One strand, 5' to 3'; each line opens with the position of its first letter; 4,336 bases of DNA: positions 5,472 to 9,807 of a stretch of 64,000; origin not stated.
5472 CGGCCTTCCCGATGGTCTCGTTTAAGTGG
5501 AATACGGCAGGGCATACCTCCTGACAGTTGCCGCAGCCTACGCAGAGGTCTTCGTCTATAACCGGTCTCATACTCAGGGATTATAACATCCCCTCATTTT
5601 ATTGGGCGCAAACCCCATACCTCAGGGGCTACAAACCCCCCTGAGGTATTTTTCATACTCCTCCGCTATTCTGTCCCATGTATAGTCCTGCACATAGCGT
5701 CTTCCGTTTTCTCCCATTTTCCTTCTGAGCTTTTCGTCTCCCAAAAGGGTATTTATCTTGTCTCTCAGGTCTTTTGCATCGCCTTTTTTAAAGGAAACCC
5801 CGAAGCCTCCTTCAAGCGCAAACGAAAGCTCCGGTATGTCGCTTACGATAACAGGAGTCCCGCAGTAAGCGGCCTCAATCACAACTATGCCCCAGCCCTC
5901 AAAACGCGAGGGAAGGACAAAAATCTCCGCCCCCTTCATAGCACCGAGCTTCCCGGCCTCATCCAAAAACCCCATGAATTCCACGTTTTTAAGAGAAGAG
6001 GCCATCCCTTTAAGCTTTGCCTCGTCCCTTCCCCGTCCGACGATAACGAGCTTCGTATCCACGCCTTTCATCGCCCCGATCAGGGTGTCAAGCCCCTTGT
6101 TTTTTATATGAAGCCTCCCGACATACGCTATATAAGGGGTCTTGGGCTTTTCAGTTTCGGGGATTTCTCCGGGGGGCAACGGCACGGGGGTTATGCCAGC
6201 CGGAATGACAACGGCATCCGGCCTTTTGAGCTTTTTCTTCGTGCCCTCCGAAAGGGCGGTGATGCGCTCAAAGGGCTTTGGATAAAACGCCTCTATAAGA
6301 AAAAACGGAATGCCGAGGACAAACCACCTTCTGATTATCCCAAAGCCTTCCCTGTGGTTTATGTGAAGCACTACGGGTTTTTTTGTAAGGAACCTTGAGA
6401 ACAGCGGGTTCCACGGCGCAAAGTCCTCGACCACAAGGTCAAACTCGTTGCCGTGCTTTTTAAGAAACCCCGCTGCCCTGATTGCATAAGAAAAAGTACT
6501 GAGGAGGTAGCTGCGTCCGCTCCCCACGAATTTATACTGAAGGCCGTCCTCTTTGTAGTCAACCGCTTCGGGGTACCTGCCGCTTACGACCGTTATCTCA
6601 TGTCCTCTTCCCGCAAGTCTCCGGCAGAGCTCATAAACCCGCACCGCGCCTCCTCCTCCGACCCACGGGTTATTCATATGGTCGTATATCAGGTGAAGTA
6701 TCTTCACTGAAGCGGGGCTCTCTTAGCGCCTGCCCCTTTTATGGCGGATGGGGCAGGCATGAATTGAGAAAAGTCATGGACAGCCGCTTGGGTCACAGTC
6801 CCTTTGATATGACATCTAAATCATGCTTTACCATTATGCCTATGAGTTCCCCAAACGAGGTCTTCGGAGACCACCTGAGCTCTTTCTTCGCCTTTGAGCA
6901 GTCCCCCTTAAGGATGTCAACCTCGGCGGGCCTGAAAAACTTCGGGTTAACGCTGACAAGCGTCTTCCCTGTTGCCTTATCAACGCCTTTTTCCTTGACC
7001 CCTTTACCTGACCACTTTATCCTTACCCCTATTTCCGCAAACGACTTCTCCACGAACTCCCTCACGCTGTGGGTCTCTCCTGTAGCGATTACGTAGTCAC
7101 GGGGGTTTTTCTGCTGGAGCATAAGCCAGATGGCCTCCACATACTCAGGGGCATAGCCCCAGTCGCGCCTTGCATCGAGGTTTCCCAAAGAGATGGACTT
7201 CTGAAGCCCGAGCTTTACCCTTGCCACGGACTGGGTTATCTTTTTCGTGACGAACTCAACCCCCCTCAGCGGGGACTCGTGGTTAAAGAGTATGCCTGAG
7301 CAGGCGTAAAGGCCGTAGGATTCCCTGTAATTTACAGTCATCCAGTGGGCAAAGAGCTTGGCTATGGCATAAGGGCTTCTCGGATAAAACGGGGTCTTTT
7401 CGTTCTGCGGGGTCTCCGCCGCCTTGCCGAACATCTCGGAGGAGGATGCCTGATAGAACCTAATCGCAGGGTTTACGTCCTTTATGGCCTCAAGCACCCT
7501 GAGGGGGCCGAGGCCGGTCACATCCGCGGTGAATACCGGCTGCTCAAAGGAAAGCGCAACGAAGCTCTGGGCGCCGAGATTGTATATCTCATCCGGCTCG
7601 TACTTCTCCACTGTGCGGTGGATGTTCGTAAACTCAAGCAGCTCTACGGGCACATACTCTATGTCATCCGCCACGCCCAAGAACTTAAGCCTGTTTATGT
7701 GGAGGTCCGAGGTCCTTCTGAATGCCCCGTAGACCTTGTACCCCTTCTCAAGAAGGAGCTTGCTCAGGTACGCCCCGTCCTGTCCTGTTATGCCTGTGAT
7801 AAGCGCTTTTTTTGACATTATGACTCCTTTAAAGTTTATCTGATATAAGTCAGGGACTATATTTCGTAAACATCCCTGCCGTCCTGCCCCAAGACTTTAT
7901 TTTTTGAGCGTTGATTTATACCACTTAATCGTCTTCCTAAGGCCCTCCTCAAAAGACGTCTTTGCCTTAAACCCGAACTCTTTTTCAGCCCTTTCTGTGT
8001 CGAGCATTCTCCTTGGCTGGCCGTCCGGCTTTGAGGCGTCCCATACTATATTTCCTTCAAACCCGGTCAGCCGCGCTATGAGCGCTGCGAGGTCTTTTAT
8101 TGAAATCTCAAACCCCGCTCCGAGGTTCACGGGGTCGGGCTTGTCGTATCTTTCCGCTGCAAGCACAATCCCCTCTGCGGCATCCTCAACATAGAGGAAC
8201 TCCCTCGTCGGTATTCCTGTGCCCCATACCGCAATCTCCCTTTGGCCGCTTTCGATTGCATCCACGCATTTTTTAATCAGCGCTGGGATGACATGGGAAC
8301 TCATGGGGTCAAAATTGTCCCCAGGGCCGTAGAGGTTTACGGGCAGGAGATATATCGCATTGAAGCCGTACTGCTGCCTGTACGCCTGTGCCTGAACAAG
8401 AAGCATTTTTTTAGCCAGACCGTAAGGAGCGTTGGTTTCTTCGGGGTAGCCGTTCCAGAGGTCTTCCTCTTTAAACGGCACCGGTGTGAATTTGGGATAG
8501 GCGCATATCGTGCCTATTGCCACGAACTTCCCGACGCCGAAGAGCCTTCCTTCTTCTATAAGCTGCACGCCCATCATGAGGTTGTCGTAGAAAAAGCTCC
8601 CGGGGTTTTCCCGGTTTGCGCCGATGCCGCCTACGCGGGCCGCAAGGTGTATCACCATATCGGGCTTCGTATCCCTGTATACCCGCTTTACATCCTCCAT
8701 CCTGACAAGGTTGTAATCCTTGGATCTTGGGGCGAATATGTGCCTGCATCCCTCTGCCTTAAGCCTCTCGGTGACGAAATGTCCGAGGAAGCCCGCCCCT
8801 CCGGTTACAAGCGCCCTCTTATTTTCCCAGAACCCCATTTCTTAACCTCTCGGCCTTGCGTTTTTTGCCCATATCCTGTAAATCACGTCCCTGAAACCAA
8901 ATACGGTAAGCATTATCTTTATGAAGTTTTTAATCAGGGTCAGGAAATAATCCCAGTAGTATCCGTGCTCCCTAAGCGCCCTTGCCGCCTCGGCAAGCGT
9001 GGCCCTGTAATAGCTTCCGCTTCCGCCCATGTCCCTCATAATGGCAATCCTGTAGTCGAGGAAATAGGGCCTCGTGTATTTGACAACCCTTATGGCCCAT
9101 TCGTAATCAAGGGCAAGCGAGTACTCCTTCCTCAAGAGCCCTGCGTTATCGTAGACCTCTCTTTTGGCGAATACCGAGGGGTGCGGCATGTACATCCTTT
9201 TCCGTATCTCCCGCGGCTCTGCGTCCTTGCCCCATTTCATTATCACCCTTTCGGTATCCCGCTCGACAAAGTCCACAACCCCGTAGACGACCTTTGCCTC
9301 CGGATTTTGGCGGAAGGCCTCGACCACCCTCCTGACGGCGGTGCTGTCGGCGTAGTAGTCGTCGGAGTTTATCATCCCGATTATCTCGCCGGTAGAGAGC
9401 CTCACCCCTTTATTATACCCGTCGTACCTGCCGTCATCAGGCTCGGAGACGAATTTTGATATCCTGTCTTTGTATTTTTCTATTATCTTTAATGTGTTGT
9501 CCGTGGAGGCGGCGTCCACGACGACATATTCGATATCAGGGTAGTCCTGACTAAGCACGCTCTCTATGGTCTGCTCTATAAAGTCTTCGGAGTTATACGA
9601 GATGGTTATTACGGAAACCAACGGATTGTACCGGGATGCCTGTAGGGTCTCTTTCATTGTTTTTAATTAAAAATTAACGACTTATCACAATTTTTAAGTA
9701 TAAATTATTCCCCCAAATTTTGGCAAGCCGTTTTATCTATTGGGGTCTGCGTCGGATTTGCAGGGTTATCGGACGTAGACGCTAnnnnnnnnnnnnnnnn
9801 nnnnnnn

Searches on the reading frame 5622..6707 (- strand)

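Call 58: search_protein_families(library=pfam, proteins=[window:5622-6707:-], max_evalue=0.00001)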
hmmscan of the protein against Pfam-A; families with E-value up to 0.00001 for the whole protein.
window:5622-6707:- (361 aa): 6 families
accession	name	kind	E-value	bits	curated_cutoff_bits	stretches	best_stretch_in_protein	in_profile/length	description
PF00534.26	Glycos_transf_1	-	2.2e-34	118.9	26.4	1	186-337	11-171/172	Glycosyl transferases group 1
PF13692.12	Glyco_trans_1_4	-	9.1e-27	94.5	27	1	191-324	2-142/142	Glycosyl transferases group 1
PF20706.3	GT4-conflict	-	3.1e-13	49.9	26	1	159-290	164-312/385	Family 4 Glycosyltransferase in conflict systems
PF13439.12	Glyco_transf_4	-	3.2e-13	50.5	28.5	1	18-172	2-166/170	Glycosyltransferase Family 4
PF13524.12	Glyco_trans_1_2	-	4.8e-10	40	25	1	218-352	15-143/144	Glycosyl transferase-like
PF13579.12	Glyco_trans_4_4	-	1.3e-06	29.2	29.7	1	18-117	1-102/158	Glycosyl transferase 4-like domain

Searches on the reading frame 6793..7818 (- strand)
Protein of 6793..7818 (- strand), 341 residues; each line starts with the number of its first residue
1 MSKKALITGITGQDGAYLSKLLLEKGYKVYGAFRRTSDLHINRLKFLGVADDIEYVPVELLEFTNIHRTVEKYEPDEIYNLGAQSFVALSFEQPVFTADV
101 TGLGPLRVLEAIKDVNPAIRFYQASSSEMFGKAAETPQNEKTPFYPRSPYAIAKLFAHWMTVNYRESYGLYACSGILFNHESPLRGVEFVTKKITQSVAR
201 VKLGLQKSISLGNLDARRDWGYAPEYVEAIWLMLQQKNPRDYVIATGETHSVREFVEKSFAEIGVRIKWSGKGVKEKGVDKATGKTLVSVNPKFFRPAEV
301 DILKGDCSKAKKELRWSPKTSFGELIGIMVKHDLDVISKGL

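Call 58: search_protein_families(library=pfam, proteins=[window:6793-7818:-], max_evalue=0.00001)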
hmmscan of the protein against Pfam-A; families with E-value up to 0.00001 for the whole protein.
window:6793-7818:- (341 aa): 2 families
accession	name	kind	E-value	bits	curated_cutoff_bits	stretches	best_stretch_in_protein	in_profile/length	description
PF16363.11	GDP_Man_Dehyd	-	3.3e-136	454.6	27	1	6-329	1-332/332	GDP-mannose 4,6 dehydratase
PF01370.27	Epimerase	-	3.1e-63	213.8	20.9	1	5-245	1-240/240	NAD dependent epimerase/dehydratase family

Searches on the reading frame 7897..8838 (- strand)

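Call 58: search_protein_families(library=pfam, proteins=[window:7897-8838:-], max_evalue=0.00001)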
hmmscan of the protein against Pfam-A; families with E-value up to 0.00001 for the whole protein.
window:7897-8838:- (313 aa): 3 families
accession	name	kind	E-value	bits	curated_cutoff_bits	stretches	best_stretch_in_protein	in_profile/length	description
PF01370.27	Epimerase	-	2e-54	185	20.9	1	9-240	1-240/240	NAD dependent epimerase/dehydratase family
PF16363.11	GDP_Man_Dehyd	-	3.4e-29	102.8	27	1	47-303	64-332/332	GDP-mannose 4,6 dehydratase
PF04321.23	RmlD_sub_bind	-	1e-07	31.8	27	1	8-67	2-60/287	RmlD substrate binding domain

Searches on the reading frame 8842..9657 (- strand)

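Call 58: search_protein_families(library=pfam, proteins=[window:8842-9657:-], max_evalue=0.00001)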
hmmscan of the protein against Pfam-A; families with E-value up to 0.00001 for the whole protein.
window:8842-9657:- (271 aa): 3 families
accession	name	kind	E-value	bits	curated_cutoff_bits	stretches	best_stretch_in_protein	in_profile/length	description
PF00535.33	Glycos_transf_2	-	1.8e-27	96.8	23.3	1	15-141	1-129/168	Glycosyl transferase family 2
PF10111.15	Glyco_tranf_2_2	-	1.4e-09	38.3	27.3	1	16-138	3-134/276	Glycosyltransferase like family 2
PF13641.12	Glyco_tranf_2_3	-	4.1e-08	34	27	1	14-143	3-136/230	Glycosyltransferase like family 2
